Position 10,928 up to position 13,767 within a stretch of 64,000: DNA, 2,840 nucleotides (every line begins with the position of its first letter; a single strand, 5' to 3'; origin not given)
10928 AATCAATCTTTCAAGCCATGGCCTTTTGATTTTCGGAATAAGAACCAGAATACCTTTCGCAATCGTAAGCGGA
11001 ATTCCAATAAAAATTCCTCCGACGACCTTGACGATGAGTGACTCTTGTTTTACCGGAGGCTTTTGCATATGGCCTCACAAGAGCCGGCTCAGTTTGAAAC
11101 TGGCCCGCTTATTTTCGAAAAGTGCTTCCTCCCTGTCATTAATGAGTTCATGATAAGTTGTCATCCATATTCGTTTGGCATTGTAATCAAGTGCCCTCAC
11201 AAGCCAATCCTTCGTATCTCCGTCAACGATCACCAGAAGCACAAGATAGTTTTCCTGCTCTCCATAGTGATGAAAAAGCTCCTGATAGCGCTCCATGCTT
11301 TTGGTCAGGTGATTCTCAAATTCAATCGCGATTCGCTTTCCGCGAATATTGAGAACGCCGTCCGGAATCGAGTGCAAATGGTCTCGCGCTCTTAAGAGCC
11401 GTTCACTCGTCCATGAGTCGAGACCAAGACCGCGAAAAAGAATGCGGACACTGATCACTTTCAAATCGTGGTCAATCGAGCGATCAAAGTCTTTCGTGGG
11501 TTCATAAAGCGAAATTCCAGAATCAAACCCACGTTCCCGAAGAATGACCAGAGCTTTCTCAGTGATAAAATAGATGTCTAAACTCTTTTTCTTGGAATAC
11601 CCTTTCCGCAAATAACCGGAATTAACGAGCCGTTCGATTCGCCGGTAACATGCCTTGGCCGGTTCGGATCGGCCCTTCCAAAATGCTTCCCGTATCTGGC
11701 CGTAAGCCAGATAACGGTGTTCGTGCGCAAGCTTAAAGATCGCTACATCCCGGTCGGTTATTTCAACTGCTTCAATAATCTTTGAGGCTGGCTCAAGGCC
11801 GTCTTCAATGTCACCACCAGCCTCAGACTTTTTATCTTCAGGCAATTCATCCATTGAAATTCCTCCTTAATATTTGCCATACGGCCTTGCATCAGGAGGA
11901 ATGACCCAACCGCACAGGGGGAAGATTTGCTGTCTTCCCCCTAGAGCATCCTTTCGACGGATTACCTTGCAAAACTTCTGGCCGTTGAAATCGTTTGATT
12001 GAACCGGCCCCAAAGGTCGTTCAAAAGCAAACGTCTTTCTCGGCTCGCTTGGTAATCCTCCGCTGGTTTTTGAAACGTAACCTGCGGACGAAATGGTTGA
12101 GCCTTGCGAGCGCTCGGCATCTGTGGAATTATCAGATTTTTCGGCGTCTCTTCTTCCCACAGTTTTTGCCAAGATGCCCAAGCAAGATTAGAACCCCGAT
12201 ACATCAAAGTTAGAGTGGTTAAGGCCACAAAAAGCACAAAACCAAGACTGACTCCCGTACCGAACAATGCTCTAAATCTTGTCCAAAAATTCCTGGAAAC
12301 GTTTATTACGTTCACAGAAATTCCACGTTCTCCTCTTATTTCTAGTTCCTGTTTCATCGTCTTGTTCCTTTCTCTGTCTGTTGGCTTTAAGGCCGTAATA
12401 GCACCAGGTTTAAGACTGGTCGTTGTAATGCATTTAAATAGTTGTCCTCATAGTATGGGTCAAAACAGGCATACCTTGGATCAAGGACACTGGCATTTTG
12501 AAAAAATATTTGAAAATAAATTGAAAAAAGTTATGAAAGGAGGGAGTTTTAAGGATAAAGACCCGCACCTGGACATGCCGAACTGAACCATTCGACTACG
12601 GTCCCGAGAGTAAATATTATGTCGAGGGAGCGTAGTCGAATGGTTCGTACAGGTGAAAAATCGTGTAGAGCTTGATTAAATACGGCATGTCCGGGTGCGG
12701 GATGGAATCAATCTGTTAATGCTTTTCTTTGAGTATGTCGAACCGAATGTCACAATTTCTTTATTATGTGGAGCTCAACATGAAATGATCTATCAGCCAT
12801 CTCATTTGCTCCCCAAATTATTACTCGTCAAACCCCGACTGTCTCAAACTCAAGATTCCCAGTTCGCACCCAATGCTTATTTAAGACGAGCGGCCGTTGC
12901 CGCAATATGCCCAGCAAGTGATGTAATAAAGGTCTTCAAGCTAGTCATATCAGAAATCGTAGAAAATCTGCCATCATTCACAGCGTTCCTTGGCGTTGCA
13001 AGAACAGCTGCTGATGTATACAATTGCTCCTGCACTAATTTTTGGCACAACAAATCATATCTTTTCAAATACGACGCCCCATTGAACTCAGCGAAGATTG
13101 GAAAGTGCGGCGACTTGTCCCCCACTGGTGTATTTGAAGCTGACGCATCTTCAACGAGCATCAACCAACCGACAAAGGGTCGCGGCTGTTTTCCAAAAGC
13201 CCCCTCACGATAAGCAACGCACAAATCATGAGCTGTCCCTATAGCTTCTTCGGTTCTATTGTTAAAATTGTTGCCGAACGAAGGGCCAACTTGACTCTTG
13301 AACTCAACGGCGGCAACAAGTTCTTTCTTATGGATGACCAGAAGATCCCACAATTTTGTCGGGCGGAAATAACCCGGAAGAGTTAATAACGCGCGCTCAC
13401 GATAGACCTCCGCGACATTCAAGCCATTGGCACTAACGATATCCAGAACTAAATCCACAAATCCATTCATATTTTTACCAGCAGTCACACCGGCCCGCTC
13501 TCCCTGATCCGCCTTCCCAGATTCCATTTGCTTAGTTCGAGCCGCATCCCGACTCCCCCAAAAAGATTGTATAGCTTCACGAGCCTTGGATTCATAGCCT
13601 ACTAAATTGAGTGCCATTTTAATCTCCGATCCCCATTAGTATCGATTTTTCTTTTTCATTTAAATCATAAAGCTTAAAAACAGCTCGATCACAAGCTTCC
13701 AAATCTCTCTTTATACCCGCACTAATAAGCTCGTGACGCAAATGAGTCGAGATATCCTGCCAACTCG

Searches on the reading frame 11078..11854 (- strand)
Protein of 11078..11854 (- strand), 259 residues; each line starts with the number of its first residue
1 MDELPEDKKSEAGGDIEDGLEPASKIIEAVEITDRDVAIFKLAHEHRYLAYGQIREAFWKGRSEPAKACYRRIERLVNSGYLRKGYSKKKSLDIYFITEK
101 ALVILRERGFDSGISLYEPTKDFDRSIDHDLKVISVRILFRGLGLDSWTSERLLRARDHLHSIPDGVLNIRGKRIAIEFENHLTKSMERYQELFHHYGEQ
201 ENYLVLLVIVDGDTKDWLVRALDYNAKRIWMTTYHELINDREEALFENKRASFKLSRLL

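Call 29: search_protein_families(library=pfam, proteins=[window:11078-11854:-], max_evalue=0.001)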
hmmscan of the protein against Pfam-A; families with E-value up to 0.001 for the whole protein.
window:11078-11854:- (259 aa): 1 family
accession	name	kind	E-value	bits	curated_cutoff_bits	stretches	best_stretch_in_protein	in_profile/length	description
PF13814.12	Replic_Relax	-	4e-07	30.8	25.3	1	42-202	3-184/191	Replication-relaxation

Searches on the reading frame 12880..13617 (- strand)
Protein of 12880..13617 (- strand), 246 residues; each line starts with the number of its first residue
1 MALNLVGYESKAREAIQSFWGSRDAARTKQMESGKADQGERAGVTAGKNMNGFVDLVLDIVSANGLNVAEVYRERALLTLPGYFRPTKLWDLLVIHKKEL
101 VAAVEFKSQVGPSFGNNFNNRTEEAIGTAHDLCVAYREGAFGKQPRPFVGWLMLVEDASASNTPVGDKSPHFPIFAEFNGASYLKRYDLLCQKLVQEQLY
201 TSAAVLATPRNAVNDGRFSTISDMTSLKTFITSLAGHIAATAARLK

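Call 29: search_protein_families(library=pfam, proteins=[window:12880-13617:-], max_evalue=0.001)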
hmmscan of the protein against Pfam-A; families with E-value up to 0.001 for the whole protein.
window:12880-13617:- (246 aa): 1 family
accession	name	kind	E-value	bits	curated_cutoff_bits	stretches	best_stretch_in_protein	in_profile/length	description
PF04555.19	XhoI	-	2.8e-97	324.6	25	1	29-220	1-191/191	Restriction endonuclease XhoI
